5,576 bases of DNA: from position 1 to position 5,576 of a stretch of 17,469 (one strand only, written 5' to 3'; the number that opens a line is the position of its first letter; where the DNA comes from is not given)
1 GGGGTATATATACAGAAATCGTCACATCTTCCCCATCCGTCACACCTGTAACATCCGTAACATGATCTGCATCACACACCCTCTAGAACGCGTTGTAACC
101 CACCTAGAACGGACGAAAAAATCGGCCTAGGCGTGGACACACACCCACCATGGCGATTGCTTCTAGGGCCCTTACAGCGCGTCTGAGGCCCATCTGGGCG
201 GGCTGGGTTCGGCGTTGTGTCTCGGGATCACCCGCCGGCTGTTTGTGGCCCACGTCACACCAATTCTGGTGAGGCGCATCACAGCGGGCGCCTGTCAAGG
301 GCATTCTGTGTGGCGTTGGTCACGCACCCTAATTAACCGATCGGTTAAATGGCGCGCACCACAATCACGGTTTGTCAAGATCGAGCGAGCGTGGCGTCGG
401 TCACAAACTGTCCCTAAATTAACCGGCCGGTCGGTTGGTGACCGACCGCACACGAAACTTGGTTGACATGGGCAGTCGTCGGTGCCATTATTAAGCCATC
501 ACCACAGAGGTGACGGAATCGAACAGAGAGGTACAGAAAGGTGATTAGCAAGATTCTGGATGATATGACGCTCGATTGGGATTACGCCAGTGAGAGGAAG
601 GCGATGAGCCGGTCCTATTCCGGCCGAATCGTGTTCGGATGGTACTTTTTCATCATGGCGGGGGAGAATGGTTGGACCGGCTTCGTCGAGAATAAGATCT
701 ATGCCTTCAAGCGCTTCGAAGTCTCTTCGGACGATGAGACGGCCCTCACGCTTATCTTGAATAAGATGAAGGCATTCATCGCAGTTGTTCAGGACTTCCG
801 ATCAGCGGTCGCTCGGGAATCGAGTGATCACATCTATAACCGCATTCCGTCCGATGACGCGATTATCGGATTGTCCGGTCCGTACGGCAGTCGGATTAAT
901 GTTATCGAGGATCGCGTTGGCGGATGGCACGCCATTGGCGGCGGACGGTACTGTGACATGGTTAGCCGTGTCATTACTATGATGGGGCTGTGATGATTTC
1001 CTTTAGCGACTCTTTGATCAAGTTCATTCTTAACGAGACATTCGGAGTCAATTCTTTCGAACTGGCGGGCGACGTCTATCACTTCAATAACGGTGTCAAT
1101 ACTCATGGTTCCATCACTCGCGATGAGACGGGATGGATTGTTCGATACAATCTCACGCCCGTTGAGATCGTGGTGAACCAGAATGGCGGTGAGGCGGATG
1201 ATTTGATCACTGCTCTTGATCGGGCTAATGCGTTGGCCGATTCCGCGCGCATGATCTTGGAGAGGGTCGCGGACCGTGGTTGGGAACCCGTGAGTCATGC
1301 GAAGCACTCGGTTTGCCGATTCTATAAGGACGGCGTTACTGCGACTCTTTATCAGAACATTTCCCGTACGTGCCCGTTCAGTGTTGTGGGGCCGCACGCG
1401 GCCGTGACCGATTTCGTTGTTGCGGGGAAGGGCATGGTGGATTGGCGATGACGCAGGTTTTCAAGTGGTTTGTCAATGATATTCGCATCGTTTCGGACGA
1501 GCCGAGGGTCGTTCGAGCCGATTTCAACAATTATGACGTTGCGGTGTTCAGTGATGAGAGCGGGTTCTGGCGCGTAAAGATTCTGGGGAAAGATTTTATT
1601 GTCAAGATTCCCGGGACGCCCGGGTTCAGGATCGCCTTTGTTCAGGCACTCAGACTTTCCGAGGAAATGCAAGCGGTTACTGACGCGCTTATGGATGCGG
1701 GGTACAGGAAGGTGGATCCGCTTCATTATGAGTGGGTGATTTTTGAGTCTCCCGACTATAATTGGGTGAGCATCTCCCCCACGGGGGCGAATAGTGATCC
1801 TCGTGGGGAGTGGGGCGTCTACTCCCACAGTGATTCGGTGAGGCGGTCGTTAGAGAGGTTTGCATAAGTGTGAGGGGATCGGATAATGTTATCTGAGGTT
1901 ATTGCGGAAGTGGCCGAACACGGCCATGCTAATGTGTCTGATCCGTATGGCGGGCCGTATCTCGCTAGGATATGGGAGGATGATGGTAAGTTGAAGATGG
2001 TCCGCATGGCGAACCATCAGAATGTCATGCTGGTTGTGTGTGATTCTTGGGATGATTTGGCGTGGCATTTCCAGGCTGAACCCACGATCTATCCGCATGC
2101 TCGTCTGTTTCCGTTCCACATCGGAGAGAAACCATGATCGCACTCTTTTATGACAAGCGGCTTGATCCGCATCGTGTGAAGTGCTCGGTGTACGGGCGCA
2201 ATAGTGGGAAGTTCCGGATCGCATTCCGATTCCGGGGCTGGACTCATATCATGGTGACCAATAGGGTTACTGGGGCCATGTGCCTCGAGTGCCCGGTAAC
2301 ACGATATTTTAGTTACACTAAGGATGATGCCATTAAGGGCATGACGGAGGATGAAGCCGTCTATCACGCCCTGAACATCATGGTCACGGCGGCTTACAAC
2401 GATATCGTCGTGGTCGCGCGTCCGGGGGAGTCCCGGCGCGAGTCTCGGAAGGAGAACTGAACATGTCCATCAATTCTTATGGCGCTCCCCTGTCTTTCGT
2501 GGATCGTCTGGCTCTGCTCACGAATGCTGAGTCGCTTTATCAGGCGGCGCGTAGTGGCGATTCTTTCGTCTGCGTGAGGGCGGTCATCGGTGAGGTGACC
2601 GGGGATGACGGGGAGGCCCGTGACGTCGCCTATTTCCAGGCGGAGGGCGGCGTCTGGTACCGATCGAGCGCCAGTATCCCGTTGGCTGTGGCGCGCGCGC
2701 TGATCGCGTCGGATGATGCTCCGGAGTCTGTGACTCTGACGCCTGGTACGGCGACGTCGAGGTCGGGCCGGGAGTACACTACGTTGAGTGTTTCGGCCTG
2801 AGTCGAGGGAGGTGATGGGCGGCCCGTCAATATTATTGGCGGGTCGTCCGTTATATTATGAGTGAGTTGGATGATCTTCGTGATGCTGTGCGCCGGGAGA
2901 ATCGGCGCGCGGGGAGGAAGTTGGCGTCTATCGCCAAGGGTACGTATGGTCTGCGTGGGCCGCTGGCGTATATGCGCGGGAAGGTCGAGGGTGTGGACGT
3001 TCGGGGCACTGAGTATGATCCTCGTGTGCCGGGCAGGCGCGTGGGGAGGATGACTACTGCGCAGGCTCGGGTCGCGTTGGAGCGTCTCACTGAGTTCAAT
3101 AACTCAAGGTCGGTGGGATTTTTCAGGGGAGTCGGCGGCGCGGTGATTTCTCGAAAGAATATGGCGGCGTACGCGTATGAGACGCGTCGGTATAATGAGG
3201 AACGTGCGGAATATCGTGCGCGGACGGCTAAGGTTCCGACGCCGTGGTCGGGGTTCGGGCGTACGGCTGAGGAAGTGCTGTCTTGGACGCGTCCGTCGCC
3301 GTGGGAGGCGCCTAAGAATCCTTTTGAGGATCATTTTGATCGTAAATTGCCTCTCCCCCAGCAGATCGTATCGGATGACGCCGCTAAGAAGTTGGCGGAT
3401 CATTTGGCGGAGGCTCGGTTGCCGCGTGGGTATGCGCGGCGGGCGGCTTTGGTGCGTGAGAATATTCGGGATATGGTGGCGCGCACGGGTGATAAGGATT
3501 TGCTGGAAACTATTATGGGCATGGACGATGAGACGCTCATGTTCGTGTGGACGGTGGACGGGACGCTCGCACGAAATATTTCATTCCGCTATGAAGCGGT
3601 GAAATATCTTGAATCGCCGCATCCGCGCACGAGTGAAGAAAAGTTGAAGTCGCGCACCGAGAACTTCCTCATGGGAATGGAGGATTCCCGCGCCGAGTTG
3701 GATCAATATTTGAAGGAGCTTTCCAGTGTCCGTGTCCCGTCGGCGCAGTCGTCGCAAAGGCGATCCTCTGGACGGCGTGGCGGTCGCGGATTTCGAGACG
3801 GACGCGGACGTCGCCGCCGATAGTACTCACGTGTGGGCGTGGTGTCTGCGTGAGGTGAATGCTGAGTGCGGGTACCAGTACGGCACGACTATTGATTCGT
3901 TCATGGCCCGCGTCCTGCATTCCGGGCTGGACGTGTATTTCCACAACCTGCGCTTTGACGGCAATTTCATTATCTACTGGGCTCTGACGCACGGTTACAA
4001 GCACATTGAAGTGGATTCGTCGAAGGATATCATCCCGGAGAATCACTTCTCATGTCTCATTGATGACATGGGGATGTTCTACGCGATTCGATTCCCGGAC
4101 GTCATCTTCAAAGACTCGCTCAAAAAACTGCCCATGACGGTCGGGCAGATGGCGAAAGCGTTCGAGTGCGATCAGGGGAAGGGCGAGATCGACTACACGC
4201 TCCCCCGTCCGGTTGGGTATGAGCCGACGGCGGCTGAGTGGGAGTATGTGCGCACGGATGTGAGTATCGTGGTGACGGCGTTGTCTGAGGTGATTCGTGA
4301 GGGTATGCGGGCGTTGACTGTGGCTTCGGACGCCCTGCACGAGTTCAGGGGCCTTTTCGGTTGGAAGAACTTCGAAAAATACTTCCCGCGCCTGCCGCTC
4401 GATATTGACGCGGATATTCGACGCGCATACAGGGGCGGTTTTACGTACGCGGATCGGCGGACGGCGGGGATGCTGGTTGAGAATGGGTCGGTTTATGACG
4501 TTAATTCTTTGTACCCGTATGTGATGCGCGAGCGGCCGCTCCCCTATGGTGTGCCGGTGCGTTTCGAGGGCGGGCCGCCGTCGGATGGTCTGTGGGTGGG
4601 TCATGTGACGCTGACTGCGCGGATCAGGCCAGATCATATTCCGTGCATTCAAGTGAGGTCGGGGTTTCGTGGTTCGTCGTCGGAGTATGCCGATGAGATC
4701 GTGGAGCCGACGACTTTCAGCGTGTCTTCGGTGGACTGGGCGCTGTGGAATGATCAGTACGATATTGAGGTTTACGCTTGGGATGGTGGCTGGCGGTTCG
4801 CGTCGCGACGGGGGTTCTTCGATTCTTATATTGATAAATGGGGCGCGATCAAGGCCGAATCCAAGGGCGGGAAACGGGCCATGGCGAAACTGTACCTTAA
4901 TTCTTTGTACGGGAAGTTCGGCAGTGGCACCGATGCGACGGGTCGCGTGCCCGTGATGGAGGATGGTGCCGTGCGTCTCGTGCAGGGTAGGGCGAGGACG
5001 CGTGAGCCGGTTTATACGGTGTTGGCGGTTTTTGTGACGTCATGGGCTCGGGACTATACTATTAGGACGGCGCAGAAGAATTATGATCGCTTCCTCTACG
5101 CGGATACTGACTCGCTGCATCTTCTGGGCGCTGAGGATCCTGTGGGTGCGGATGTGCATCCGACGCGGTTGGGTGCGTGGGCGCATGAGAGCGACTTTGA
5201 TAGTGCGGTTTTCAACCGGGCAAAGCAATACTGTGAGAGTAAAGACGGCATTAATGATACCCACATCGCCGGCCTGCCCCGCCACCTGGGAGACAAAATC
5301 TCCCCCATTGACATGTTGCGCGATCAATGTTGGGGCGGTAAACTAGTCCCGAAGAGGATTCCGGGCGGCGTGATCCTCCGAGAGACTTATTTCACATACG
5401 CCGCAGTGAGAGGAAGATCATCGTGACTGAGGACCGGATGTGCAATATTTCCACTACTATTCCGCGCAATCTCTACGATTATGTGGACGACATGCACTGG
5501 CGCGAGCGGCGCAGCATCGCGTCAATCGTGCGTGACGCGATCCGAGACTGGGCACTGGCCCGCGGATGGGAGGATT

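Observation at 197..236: Compensatory substitutions between the two ITR copies preserve a stem in the most diverged segment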

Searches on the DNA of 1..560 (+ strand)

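Call 55: search_dna_similar(query=window:1-560:+, collection=phages, mode=distant, max_evalue=0.01)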
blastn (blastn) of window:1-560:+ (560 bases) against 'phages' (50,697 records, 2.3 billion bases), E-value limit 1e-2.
No match.

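Call 107: search_rna_families(source=window, start=1, end=560, threshold=evalue, max_evalue=10)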
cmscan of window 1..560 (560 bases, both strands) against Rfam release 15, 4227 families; matches with E-value up to 10: 0.
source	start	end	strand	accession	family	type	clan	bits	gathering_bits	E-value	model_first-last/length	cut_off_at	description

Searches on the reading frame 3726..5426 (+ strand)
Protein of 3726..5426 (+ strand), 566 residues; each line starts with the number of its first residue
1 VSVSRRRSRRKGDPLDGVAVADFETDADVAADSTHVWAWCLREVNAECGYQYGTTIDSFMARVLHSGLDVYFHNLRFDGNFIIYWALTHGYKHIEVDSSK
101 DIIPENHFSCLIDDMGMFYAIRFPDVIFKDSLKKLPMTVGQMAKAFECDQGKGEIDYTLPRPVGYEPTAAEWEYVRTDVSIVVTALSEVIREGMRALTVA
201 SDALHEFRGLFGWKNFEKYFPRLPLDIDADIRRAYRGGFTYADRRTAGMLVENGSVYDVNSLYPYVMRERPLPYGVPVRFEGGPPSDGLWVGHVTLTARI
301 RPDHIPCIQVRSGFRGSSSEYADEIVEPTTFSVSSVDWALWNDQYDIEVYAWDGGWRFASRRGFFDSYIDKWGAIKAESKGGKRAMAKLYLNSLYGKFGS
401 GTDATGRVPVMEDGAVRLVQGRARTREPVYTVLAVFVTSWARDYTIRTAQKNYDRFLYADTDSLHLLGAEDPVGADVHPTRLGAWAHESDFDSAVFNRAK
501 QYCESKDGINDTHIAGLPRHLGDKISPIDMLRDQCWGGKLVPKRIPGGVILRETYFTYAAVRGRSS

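Call 8: search_dna_similar(query=window:3726-5426:+, collection=phages, mode=protein, max_rows=30)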
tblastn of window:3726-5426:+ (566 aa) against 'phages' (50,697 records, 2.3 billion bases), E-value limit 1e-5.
Records with a match: 228; places in all: 228; records where one place covers at least 80% of the query: 174.
Best place of each record, by identity: <60% 228.
By first word of the organism name: Bacillus 110; Clostridium 43; Curtobacterium 18; Bacteriophage 11; Bifidobacterium 11; Arthrobacter 6; Streptococcus 5; Microbacterium 4; Vibrio 4; Enterococcus 3; and 9 more.
By host as written in the record: - 38; Bacillus subtilis 13; Bacillus cereus 11; Clostridium perfringens 10; Curtobacterium flaccumfaciens NRRL B-729 SEA 8; Bacillus thuringiensis subsp. kurstaki ATCC 33679 7; Clostridium_AQ innocuum DA664 6; Bacillus thuringiensis subspecies kurstaki 6; and 63 more.
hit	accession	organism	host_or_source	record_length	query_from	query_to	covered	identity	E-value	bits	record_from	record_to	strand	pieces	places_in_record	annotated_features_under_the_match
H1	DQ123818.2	Actinomyces phage Av-1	Actinomyces naeslundii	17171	6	557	98%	46.0%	7e-154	493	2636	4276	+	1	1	pol: DNA polymerase | TP: terminal protein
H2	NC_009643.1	Actinomyces phage Av-1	Actinomyces naeslundii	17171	6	557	98%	46.0%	7e-154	493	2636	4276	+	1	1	pol: DNA polymerase | TP: terminal protein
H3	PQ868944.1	Curtobacterium phage Mantle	Curtobacterium flaccumfaciens NRRL ...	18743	20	557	95%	46.7%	1e-147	475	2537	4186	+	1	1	3: DNA polymerase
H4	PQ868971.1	Curtobacterium phage Fairywren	Curtobacterium flaccumfaciens NRRL ...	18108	20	557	95%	46.7%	3e-145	469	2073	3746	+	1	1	3: DNA polymerase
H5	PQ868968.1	Curtobacterium phage Penne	Curtobacterium flaccumfaciens NRRL ...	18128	20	557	95%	46.7%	3e-145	469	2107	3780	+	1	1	3: DNA polymerase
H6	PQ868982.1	Curtobacterium phage Squall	Curtobacterium flaccumfaciens NRRL ...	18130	20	557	95%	46.7%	3e-145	469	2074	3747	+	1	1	3: DNA polymerase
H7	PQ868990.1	Curtobacterium phage Brave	Curtobacterium flaccumfaciens NRRL ...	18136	20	557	95%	46.7%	3e-145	469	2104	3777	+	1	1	3: DNA polymerase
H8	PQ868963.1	Curtobacterium phage Thatch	Curtobacterium flaccumfaciens NRRL ...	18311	20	557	95%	46.3%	4e-147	474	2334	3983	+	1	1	3: DNA polymerase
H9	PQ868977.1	Curtobacterium phage Transit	Curtobacterium flaccumfaciens NRRL ...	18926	20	557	95%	46.3%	3e-146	471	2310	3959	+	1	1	3: DNA polymerase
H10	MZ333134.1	Curtobacterium phage Pize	Curtobacterium sp.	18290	20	553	94%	46.4%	1e-141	458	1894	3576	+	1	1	DNA polymerase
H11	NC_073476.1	Curtobacterium phage Pize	Curtobacterium sp.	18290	20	553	94%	46.4%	1e-141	458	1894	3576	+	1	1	DNA polymerase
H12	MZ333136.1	Curtobacterium phage Reje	Curtobacterium sp.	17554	20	557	95%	45.9%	1e-137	447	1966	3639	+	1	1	DNA polymerase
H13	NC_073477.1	Curtobacterium phage Reje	Curtobacterium sp.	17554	20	557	95%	45.9%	1e-137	447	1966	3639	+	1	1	DNA polymerase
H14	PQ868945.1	Curtobacterium phage Trapezoid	Curtobacterium flaccumfaciens NRRL ...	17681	20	557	95%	45.9%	1e-137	447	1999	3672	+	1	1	3: DNA polymerase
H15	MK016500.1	Arthrobacter phage Mendel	Arthrobacter globiformis NRRL B-2979 SEA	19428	20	565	96%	45.0%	4e-142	459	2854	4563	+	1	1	8: DNA polymerase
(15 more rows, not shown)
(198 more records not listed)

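Call 9: search_protein_families(library=pfam, proteins=[window:3726-5426:+], max_evalue=0.01)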
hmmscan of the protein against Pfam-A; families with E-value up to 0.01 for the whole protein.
window:3726-5426:+ (566 aa): 1 family
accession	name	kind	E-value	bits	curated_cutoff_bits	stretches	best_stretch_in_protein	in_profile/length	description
PF03175.18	DNA_pol_B_2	-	2.9e-50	172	25.8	2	170-472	139-459/468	DNA polymerase type B, organellar and viral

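Call 26: find_homologous_proteins(query=window:3726-5426:+, max_evalue=1e-50)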
Query window:3726-5426:+ (566 aa): 7234 proteins with E <= 1e-50 among 8000 candidates; the best 120 are listed.
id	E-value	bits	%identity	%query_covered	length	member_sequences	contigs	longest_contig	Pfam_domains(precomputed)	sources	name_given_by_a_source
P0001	0.0e+0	1181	89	99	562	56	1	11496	PF03175.19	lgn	-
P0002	6.7e-232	789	68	89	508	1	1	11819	PF03175.19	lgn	-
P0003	2.9e-190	652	56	93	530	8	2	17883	PF03175.19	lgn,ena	-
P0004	1.1e-188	647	56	93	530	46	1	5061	PF03175.19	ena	-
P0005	3.4e-188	645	57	93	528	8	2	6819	PF03175.19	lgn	-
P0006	3.4e-187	642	56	93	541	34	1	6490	PF03175.19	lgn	-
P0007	2.3e-179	616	51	95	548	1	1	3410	PF03175.19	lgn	-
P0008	1.7e-178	613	53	93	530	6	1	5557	PF03175.19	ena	-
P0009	6.9e-178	611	53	93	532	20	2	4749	PF03175.19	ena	-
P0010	7.5e-177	608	53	93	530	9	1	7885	PF03175.19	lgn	-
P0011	8.6e-176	604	53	93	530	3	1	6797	PF03175.19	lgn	-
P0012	1.5e-175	603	50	95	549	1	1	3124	PF03175.19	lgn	-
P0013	5.7e-175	601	52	93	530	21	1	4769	PF03175.19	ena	-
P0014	1.3e-174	600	53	93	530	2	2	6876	PF03175.19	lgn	-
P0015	4.0e-173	595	52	93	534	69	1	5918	PF03175.19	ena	-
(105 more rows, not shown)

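Call 27: find_encoding_contigs(protein=P0001, flank=10000, max_places=10)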
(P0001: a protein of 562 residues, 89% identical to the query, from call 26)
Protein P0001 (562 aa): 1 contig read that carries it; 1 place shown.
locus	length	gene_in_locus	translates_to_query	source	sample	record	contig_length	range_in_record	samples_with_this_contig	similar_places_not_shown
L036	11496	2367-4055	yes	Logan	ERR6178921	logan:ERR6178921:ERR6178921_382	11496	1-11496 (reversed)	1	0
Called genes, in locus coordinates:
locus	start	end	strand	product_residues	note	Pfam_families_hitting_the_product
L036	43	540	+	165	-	-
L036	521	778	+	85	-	-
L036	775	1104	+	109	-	-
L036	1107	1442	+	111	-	-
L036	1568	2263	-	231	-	-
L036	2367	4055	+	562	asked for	PF03175:DNA_pol_B_2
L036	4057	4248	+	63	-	-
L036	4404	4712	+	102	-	-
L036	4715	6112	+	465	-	PF25622:Phi29_MCP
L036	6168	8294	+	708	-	PF20934:phi29_gp9_C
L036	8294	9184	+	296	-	PF05352:Phage_connector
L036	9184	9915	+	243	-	-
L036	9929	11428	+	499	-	-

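Call 28: find_encoding_contigs(protein=window:3726-5426:+, flank=10000, max_places=10)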
Protein window:3726-5426:+ (566 aa): no gene with exactly this product is on record in the collection.

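Call 88: find_encoding_contigs(protein=P0003, flank=10000, max_places=4)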
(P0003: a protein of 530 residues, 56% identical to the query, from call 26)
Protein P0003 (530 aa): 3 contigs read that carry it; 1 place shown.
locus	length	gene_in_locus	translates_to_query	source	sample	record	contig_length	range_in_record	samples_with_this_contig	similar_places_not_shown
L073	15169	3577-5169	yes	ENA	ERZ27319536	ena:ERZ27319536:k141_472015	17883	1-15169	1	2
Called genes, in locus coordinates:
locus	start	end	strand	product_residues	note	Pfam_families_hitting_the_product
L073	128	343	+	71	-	-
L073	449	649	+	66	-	-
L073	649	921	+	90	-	-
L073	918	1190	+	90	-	-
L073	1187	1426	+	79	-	-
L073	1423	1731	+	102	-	-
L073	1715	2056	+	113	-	-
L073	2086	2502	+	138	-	PF17427:Phi29_Phage_SSB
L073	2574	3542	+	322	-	-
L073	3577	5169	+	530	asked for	PF03175:DNA_pol_B_2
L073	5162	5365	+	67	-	-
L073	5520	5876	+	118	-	-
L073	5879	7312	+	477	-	PF25622:Phi29_MCP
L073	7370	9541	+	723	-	PF16838:Caud_tail_N (faint), PF20934:phi29_gp9_C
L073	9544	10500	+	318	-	PF05352:Phage_connector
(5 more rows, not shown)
